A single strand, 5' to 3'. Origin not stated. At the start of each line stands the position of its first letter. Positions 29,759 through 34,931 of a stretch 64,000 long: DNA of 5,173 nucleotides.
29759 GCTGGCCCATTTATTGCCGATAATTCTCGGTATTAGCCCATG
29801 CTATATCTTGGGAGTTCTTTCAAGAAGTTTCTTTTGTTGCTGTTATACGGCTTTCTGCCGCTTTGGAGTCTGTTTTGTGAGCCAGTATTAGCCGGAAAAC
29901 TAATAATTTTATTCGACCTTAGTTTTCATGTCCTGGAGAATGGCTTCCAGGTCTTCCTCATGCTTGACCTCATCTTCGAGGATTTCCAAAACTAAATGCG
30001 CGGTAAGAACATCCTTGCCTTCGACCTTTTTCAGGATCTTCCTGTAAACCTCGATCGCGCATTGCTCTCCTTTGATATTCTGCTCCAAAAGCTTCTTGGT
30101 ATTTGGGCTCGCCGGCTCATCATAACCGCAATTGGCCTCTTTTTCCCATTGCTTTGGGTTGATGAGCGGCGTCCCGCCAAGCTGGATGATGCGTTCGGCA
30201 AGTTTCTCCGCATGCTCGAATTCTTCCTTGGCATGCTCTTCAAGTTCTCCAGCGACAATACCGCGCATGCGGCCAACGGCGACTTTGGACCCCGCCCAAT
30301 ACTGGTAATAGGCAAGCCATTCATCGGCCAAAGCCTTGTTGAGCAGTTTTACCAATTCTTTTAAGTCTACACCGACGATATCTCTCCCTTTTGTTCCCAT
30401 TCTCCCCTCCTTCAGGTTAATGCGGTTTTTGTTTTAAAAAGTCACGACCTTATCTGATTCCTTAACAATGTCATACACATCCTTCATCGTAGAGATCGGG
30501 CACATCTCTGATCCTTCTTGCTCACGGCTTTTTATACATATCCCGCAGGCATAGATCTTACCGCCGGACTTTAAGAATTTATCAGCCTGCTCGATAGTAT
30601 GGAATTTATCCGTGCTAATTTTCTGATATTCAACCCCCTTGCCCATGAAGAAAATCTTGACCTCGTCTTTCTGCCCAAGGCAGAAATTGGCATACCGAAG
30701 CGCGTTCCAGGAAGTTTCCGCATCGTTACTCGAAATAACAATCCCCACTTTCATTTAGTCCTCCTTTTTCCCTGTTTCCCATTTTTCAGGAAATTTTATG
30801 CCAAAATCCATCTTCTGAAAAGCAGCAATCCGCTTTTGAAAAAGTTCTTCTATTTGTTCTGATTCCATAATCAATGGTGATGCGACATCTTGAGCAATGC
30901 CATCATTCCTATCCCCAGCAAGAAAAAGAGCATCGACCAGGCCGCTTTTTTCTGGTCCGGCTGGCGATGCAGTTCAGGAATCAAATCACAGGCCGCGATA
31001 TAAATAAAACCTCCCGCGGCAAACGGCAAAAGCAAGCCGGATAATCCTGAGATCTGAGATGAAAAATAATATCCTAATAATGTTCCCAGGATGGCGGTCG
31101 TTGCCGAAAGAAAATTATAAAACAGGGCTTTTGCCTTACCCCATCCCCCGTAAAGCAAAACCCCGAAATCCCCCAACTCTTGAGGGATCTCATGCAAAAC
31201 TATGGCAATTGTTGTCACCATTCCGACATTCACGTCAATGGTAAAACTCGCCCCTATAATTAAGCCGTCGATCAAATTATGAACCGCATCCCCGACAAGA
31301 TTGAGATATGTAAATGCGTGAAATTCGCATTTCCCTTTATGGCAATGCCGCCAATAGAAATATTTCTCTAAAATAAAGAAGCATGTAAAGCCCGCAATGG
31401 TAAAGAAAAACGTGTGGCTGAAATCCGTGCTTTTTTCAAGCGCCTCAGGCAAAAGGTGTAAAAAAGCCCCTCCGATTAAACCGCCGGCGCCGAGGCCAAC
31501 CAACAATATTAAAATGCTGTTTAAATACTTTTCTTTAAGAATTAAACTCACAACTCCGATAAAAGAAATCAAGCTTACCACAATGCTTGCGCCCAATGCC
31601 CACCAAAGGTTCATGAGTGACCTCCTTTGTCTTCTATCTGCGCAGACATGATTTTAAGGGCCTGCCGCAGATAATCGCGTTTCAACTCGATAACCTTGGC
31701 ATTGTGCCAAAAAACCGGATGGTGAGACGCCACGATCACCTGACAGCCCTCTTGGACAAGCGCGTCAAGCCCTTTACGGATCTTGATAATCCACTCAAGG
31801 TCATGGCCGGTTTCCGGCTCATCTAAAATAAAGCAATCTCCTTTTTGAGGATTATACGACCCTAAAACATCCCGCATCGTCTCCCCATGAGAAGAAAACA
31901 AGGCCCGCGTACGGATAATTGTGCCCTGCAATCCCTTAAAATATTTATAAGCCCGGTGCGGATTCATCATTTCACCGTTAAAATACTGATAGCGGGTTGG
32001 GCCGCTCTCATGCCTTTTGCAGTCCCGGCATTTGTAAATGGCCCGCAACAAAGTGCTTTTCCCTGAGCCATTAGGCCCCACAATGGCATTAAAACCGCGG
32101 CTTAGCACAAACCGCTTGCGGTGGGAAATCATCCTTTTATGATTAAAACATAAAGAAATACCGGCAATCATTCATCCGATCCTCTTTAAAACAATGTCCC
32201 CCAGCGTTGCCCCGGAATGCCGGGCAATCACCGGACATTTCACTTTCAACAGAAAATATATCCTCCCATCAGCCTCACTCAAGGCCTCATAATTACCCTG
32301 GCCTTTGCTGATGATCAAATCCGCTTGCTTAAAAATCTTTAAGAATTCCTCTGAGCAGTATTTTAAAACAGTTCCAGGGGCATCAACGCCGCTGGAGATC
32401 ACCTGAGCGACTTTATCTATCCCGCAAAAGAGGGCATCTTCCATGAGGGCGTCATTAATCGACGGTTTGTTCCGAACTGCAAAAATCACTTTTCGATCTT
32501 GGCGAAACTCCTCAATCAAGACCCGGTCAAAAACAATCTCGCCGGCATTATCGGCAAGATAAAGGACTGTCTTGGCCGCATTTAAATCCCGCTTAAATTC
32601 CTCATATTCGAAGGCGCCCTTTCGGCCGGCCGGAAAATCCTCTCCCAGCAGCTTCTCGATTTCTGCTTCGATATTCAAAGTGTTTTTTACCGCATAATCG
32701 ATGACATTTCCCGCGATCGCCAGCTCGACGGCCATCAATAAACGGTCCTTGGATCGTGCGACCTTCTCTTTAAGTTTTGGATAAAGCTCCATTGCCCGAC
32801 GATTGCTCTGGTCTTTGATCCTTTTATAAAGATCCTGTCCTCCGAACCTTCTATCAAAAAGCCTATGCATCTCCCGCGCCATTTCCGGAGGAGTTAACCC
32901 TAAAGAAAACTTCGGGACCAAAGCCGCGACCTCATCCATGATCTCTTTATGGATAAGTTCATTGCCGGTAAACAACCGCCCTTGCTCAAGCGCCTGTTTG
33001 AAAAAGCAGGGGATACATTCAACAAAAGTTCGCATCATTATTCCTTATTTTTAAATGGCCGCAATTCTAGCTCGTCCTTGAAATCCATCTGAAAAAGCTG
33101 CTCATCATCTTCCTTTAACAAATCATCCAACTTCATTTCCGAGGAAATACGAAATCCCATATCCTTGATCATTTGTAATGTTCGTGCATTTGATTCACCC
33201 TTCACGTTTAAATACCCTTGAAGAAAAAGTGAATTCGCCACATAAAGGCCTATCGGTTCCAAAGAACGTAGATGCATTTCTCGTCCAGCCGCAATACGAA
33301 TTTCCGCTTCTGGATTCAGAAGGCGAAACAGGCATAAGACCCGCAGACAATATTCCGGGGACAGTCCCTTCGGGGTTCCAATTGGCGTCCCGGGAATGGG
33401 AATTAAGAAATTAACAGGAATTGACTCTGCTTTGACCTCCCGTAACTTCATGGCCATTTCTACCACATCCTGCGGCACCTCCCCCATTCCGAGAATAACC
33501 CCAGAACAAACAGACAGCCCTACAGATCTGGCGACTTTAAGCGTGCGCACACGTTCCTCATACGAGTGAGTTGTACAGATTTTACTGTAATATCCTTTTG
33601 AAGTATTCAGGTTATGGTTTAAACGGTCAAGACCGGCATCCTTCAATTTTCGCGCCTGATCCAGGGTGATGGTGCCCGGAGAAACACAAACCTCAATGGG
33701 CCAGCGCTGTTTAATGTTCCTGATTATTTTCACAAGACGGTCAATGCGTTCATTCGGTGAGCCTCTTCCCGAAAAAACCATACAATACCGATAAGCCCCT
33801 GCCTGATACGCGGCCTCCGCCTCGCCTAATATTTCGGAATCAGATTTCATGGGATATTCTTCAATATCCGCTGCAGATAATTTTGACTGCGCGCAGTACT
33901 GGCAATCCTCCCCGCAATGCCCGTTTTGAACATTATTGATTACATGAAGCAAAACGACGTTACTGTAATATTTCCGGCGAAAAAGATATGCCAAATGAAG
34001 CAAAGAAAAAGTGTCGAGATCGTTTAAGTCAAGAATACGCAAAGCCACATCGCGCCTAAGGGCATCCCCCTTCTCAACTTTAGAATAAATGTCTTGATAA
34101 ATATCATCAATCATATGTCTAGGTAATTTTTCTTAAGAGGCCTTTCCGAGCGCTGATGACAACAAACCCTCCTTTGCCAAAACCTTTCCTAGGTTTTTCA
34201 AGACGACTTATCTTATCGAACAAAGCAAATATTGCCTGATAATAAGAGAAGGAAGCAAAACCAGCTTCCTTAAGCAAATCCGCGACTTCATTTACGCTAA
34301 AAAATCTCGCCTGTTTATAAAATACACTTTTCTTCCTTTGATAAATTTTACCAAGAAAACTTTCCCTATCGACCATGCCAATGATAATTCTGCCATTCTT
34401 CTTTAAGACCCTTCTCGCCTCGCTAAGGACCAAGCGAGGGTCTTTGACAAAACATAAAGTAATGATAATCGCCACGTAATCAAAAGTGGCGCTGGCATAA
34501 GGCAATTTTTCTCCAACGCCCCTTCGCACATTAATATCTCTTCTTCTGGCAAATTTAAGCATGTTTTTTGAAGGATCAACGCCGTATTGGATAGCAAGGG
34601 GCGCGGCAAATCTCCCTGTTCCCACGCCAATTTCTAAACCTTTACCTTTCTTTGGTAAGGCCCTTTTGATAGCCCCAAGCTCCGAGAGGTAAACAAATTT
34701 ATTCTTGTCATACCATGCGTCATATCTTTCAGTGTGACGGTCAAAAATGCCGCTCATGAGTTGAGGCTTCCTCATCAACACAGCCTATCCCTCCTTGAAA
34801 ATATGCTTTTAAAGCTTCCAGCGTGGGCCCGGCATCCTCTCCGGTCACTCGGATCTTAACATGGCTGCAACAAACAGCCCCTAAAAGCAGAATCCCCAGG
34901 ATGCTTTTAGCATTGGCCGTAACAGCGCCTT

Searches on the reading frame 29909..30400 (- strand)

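Call 51: search_protein_families(library=pfam, proteins=[window:29909-30400:-], max_evalue=0.00001)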
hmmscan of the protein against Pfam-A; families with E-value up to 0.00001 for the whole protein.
window:29909-30400:- (163 aa): 2 families
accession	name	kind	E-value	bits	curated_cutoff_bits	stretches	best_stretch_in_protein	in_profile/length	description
PF00210.30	Ferritin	-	1.2e-30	106.8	24.5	1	18-159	2-140/142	Ferritin-like domain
PF02915.23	Rubrerythrin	-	3.3e-09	37.7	22.8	0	103-162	1-60/137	Rubrerythrin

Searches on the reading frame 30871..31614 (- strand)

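Call 51: search_protein_families(library=pfam, proteins=[window:30871-31614:-], max_evalue=0.00001)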
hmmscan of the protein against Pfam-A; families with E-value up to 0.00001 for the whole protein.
window:30871-31614:- (247 aa): 1 family
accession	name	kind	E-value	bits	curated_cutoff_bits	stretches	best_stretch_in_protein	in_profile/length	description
PF02535.28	Zip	-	2.4e-45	155.6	35.1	2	98-241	174-322/323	ZIP Zinc transporter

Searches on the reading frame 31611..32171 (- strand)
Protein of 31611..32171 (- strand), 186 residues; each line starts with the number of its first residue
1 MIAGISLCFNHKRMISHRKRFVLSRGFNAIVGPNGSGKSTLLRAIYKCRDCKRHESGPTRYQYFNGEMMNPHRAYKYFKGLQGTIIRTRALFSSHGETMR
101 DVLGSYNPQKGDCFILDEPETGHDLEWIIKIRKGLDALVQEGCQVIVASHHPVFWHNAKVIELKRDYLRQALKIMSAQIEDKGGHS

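Call 51: search_protein_families(library=pfam, proteins=[window:31611-32171:-], max_evalue=0.00001)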
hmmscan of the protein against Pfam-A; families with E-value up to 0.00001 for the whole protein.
window:31611-32171:- (186 aa): 5 families
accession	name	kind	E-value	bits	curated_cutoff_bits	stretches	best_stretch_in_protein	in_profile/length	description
PF13304.12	AAA_21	-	2.3e-13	51.3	27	1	27-59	1-30/304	AAA domain, putative AbiEii toxin, Type IV TA system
PF02463.25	SMC_N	-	4.4e-09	36.5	40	1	12-45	11-44/220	RecF/RecN/SMC N terminal domain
PF13476.12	AAA_23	-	2.1e-07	32.2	27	1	19-45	13-39/201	AAA domain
PF13175.12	AAA_15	-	4.1e-07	30.4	32.1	0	23-47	21-45/374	AAA ATPase domain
PF00005.33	ABC_tran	-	1.6e-06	29.2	25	0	29-48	15-34/137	ABC transporter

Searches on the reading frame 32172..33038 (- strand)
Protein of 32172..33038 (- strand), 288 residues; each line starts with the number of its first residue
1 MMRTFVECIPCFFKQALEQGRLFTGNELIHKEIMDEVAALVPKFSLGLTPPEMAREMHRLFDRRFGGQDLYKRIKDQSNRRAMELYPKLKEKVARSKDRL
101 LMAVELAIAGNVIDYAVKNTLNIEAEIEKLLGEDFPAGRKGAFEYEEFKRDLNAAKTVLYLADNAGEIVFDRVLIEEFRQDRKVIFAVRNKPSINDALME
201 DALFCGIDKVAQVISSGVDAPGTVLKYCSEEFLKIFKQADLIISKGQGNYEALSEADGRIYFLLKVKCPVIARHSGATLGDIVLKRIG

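Call 51: search_protein_families(library=pfam, proteins=[window:32172-33038:-], max_evalue=0.00001)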
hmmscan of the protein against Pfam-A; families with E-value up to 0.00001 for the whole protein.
window:32172-33038:- (288 aa): 1 family
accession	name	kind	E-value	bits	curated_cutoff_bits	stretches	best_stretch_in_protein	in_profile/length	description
PF01937.24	ARMT1-like_dom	-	3.1e-71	240.6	25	1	4-282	1-310/311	Damage-control phosphatase ARMT1-like domain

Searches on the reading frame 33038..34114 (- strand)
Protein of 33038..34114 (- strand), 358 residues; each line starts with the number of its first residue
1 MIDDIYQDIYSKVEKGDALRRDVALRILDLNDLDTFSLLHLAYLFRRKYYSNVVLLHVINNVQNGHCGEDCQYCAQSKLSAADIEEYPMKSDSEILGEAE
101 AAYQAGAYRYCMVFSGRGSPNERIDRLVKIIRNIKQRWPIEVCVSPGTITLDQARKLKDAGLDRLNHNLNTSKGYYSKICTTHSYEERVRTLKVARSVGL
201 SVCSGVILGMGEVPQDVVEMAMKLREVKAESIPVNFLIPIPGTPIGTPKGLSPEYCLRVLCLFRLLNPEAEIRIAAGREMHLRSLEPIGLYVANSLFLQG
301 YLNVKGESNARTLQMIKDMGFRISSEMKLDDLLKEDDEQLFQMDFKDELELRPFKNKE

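Call 51: search_protein_families(library=pfam, proteins=[window:33038-34114:-], max_evalue=0.00001)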
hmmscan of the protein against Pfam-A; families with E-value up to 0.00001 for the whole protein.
window:33038-34114:- (358 aa): 2 families
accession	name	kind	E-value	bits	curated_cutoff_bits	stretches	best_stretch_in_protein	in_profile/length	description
PF04055.27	Radical_SAM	-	3.1e-24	86.4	29.5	1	66-221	6-163/166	Radical SAM superfamily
PF06968.18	BATS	-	2.2e-21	76.3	22.2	1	233-321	1-87/88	Biotin and Thiamin Synthesis associated domain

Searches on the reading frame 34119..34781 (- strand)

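Call 51: search_protein_families(library=pfam, proteins=[window:34119-34781:-], max_evalue=0.00001)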
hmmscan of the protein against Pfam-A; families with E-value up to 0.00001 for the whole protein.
window:34119-34781:- (220 aa): 6 families
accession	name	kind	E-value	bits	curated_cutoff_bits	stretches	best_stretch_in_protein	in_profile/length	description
PF08241.18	Methyltransf_11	-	6.8e-20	71.9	21.2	1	49-134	1-95/95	Methyltransferase domain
PF13649.12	Methyltransf_25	-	7.7e-14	52.6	27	1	49-130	2-97/97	Methyltransferase domain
PF13847.12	Methyltransf_31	-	2.3e-12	47.3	27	1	47-174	6-145/145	Methyltransferase domain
PF13489.12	Methyltransf_23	-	4.4e-12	46.5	27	1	38-176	13-160/164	Methyltransferase domain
PF08242.18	Methyltransf_12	-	2.4e-11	44.7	30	1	49-132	1-98/98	Methyltransferase domain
PF01209.24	Ubie_methyltran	-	5.4e-08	32.9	20.1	1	67-134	77-151/233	ubiE/COQ5 methyltransferase family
